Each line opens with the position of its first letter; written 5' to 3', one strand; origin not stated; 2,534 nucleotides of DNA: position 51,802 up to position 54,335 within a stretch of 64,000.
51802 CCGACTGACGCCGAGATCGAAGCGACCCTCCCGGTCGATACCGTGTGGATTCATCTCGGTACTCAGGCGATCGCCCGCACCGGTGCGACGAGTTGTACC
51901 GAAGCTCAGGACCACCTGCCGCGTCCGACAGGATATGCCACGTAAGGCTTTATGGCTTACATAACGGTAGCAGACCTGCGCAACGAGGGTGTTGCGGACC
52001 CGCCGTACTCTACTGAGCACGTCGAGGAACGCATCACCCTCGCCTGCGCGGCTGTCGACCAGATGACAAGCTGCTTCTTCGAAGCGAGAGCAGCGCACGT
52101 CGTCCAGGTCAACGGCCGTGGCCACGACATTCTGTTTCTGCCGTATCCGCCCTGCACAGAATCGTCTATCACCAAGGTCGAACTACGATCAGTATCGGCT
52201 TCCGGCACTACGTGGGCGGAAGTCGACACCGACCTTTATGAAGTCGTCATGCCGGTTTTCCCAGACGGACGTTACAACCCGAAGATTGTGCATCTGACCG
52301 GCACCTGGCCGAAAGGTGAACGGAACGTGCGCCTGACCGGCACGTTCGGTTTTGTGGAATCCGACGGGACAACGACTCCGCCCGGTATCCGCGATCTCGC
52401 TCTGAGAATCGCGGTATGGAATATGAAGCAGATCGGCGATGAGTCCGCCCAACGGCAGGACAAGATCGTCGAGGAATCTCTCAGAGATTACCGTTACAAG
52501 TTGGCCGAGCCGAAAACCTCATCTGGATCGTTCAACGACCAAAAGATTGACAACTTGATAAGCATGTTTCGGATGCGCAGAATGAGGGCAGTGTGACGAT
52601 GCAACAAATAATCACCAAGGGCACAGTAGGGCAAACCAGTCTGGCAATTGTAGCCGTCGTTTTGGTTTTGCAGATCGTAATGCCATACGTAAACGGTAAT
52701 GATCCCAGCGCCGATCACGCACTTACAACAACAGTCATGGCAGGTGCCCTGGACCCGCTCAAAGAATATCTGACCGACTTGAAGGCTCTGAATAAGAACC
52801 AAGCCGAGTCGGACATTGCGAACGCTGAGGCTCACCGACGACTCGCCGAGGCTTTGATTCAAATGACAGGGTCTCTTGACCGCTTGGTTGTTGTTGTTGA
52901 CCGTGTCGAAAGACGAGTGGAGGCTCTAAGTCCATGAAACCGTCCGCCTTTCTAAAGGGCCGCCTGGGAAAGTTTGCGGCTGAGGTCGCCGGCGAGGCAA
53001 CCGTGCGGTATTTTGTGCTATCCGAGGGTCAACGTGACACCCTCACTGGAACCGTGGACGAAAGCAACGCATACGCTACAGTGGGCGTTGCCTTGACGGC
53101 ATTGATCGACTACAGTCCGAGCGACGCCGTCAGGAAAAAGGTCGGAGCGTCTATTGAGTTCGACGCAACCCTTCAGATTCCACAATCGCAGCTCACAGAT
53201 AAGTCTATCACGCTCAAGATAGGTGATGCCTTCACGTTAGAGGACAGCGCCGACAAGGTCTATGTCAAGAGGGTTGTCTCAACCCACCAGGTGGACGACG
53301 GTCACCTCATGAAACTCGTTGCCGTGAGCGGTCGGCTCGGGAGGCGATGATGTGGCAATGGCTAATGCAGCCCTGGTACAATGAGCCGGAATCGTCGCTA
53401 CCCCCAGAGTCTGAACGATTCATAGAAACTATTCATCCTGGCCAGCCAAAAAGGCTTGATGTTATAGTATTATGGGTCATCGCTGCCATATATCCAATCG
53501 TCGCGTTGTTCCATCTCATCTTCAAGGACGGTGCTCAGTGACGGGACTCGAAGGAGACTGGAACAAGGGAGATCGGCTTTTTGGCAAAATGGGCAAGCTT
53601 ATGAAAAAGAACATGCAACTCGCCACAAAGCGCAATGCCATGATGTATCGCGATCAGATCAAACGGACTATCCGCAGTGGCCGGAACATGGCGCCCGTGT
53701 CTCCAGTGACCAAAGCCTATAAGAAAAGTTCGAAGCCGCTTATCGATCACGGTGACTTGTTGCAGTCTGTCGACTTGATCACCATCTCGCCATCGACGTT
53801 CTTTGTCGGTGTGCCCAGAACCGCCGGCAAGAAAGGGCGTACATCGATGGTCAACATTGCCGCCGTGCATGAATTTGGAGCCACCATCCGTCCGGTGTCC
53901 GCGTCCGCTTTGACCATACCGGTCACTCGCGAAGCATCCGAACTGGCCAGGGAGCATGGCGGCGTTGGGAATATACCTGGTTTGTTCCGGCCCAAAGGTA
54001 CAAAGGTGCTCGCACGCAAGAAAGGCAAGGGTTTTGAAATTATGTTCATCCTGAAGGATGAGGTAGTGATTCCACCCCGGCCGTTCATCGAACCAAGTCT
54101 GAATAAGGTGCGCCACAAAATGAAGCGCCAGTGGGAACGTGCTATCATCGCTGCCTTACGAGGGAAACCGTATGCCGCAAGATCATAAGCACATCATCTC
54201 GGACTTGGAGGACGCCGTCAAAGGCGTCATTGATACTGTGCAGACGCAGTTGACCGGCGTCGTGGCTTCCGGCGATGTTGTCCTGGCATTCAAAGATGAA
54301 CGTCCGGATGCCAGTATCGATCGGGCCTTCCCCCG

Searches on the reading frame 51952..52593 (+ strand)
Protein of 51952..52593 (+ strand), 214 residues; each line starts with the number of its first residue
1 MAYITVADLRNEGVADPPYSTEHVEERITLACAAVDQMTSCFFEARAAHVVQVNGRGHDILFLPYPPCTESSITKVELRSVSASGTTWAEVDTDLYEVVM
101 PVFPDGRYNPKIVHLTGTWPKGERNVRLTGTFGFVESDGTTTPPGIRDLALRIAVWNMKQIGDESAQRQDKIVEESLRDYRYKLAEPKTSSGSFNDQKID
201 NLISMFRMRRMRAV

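Call 32: search_protein_families(library=phrogs, proteins=[window:51952-52593:+], max_evalue=0.001)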
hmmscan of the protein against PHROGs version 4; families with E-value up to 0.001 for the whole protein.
window:51952-52593:+ (214 aa): 2 families
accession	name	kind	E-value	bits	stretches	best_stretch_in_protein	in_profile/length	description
phrog_442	-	connector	9e-18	65.5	1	1-211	85-265/270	head-tail adaptor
phrog_30828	-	unknown function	0.00097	19.3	0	41-156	140-248/333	-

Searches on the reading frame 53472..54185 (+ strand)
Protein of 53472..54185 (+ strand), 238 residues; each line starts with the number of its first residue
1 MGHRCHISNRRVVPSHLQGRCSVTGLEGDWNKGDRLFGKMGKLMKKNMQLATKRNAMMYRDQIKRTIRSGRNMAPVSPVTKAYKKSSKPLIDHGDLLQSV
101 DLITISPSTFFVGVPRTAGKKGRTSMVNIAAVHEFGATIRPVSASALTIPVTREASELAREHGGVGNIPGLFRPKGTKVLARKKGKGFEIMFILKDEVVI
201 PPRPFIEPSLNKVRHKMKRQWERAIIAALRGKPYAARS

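Call 32: search_protein_families(library=phrogs, proteins=[window:53472-54185:+], max_evalue=0.001)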
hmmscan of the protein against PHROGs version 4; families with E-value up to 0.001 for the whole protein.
window:53472-54185:+ (238 aa): 3 families
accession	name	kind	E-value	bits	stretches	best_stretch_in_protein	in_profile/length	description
phrog_222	-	connector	8.2e-28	98.8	2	42-101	198-258/276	tail completion or Neck1 protein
phrog_26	-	connector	4.3e-09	37.3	1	41-231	98-232/321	tail completion or Neck1 protein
phrog_5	-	connector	0.00041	21.2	1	38-231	103-215/239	tail completion or Neck1 protein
